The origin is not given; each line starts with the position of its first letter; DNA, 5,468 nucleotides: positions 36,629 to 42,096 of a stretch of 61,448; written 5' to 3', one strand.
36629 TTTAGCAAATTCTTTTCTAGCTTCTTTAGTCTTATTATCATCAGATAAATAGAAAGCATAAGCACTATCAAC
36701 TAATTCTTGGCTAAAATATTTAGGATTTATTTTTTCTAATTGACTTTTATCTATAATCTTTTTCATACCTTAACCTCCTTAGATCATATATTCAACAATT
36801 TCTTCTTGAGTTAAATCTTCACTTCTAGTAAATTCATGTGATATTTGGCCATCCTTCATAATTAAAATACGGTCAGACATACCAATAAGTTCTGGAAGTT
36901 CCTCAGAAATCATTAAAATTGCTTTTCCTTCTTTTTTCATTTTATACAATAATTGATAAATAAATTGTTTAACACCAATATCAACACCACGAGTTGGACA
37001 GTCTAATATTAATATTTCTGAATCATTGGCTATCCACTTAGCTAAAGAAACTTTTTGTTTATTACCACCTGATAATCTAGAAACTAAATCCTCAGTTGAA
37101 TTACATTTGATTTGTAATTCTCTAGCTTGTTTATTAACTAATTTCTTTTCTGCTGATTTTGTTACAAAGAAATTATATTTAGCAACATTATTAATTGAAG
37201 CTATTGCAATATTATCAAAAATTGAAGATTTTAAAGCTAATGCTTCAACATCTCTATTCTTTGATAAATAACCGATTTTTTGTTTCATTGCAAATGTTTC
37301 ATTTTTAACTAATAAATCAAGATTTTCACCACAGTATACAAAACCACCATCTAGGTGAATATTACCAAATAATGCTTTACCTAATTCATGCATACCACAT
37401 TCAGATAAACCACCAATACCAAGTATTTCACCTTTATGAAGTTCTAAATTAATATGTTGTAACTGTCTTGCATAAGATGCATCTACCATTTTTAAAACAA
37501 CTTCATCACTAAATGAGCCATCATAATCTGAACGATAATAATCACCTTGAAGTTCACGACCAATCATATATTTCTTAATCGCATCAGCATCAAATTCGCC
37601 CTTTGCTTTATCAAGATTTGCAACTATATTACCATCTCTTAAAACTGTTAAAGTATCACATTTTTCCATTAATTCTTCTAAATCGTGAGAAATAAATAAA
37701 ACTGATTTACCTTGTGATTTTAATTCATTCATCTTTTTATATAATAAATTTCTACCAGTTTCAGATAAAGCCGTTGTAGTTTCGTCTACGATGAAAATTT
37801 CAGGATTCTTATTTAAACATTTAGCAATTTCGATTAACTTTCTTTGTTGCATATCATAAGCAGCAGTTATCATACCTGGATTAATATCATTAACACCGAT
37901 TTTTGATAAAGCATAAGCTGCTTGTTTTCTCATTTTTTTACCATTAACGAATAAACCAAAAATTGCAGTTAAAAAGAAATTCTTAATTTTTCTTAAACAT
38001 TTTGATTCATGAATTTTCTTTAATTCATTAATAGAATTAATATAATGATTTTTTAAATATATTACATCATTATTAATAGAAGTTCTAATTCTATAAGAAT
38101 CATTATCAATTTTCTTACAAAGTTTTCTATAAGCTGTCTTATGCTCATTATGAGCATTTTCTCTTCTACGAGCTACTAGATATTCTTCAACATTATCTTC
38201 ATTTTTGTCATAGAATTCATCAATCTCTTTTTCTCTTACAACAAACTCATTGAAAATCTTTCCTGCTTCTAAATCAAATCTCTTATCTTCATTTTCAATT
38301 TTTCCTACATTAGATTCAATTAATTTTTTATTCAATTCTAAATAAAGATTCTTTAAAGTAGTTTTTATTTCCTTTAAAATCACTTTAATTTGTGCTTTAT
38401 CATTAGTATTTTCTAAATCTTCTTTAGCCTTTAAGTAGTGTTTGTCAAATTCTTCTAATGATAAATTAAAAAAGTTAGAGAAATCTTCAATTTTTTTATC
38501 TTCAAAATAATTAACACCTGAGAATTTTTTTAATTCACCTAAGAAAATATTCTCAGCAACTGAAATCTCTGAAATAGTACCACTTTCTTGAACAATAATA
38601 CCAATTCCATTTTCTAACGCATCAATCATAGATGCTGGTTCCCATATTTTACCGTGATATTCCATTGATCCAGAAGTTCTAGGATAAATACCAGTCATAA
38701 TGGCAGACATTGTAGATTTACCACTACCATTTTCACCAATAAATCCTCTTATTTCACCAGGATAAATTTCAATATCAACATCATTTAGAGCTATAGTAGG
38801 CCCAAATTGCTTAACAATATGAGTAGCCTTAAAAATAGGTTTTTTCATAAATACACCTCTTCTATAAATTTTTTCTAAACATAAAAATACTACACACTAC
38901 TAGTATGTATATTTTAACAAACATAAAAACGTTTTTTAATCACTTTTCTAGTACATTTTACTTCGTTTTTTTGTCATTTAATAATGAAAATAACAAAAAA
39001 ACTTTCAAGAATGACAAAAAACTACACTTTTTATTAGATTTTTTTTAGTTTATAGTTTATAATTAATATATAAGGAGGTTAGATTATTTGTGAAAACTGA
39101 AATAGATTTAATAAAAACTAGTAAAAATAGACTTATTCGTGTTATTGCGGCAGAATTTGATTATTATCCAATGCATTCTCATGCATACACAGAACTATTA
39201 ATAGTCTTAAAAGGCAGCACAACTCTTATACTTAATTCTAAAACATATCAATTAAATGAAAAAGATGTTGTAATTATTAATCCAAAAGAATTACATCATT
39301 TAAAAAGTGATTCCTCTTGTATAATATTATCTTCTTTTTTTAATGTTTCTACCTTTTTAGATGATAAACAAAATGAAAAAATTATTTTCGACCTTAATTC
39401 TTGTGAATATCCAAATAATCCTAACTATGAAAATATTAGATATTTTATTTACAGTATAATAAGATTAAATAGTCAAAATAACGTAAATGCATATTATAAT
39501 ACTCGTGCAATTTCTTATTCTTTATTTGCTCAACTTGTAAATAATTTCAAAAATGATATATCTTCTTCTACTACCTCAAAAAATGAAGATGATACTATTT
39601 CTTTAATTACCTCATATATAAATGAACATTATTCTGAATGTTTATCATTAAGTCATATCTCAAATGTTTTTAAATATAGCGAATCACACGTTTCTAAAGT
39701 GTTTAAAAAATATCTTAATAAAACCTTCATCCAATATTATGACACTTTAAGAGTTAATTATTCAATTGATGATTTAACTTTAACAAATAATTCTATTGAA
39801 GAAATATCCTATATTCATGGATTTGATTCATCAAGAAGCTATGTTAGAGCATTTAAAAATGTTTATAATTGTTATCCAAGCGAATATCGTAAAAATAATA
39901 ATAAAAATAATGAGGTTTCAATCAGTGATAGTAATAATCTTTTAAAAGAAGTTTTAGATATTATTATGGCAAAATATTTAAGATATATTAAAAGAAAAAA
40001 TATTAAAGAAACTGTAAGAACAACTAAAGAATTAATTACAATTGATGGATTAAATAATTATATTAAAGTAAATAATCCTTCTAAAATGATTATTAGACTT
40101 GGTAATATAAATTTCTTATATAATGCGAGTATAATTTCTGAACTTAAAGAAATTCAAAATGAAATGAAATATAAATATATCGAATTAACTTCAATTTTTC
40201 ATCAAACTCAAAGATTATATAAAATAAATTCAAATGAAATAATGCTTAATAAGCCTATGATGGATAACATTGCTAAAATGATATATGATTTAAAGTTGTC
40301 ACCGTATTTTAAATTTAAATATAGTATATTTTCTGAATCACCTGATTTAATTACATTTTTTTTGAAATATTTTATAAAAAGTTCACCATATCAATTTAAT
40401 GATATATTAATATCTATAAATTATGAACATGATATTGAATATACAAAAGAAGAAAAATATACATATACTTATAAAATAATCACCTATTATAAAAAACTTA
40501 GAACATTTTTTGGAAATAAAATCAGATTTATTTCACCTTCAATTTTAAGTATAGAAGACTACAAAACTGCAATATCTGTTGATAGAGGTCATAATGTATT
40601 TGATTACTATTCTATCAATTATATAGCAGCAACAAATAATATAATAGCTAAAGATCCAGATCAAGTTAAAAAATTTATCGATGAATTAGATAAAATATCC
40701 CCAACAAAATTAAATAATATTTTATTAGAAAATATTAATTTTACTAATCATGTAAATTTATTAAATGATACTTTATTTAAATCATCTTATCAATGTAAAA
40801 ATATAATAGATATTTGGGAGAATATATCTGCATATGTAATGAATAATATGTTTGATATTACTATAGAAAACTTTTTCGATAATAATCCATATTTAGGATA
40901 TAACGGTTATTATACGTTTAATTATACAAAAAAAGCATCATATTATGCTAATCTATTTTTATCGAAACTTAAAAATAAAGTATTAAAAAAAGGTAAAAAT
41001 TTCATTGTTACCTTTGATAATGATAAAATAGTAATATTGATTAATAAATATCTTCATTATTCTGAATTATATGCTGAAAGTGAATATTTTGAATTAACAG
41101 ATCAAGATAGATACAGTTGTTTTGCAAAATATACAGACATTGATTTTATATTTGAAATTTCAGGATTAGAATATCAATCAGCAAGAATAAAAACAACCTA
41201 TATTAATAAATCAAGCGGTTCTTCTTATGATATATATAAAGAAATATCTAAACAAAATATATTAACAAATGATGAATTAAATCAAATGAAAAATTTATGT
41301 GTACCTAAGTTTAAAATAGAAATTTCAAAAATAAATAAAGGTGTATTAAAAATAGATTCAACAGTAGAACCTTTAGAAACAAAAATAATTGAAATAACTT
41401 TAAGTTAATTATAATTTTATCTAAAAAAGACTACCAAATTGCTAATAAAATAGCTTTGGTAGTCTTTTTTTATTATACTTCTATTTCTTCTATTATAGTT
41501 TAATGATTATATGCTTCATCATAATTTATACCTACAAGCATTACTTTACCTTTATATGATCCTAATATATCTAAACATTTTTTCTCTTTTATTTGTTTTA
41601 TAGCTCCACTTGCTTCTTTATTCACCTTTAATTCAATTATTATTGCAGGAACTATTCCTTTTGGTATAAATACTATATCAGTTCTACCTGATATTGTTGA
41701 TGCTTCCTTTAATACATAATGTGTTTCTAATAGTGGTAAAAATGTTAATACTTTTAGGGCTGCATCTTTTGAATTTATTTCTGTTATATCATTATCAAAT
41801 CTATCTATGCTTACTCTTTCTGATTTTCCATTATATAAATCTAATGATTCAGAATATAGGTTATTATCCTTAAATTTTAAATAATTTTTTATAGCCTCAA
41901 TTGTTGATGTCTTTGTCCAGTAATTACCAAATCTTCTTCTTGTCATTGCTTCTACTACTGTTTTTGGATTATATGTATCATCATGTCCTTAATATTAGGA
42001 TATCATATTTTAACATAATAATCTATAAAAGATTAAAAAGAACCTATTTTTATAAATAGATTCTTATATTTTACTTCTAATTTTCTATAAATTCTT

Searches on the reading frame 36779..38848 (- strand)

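Call 25: search_protein_families(library=pfam, proteins=[window:36779-38848:-], max_evalue=0.001)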
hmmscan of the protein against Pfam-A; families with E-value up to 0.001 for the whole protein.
window:36779-38848:- (689 aa): 1 family
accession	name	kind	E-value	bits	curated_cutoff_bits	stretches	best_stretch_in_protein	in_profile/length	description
PF00005.33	ABC_tran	-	1.9e-36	126.1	25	2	21-358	1-136/137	ABC transporter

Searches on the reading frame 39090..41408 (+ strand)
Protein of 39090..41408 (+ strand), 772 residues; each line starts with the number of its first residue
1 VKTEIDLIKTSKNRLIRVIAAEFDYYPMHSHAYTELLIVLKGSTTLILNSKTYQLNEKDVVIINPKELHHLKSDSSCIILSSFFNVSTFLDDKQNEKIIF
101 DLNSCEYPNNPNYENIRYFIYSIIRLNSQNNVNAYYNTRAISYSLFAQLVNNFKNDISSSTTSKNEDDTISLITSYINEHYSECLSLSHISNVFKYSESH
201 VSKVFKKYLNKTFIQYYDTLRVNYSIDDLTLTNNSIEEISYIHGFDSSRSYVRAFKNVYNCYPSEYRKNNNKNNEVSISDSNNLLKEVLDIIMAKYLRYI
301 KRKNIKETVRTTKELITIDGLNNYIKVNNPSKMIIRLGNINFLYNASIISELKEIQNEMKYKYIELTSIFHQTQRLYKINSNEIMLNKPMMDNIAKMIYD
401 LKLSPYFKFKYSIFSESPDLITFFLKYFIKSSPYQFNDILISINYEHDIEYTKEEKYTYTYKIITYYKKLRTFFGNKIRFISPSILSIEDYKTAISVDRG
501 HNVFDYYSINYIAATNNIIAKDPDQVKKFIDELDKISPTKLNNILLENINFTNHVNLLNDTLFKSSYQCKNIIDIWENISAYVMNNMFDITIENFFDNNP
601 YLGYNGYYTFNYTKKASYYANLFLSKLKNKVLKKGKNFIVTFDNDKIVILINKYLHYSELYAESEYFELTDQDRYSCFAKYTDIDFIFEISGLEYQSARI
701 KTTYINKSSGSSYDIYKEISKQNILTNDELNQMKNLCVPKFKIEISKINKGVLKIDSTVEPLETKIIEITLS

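Call 25: search_protein_families(library=pfam, proteins=[window:39090-41408:+], max_evalue=0.001)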
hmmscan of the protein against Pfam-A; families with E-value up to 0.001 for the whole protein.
window:39090-41408:+ (772 aa): 4 families
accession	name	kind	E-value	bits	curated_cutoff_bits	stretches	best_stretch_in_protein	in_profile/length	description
PF12833.13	HTH_18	-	1.2e-16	61.2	33.6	1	191-268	2-79/80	Helix-turn-helix domain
PF00165.29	HTH_AraC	-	5.1e-12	46.1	26.6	2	177-216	1-40/42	Bacterial regulatory helix-turn-helix proteins, AraC family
PF02311.25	AraC_binding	-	5.9e-09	36.2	21.1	1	24-75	14-65/135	AraC-like ligand binding domain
PF07883.17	Cupin_2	-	5.1e-08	33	27.2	1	27-80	12-67/70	Cupin domain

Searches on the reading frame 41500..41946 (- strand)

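Call 25: search_protein_families(library=pfam, proteins=[window:41500-41946:-], max_evalue=0.001)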
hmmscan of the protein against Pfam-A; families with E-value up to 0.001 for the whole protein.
window:41500-41946:- (148 aa): 1 family
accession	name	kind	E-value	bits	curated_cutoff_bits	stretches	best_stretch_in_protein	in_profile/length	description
PF08011.17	PDDEXK_9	-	2.3e-06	27.9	25.5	1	66-144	10-97/105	PD-(D/E)XK nuclease superfamily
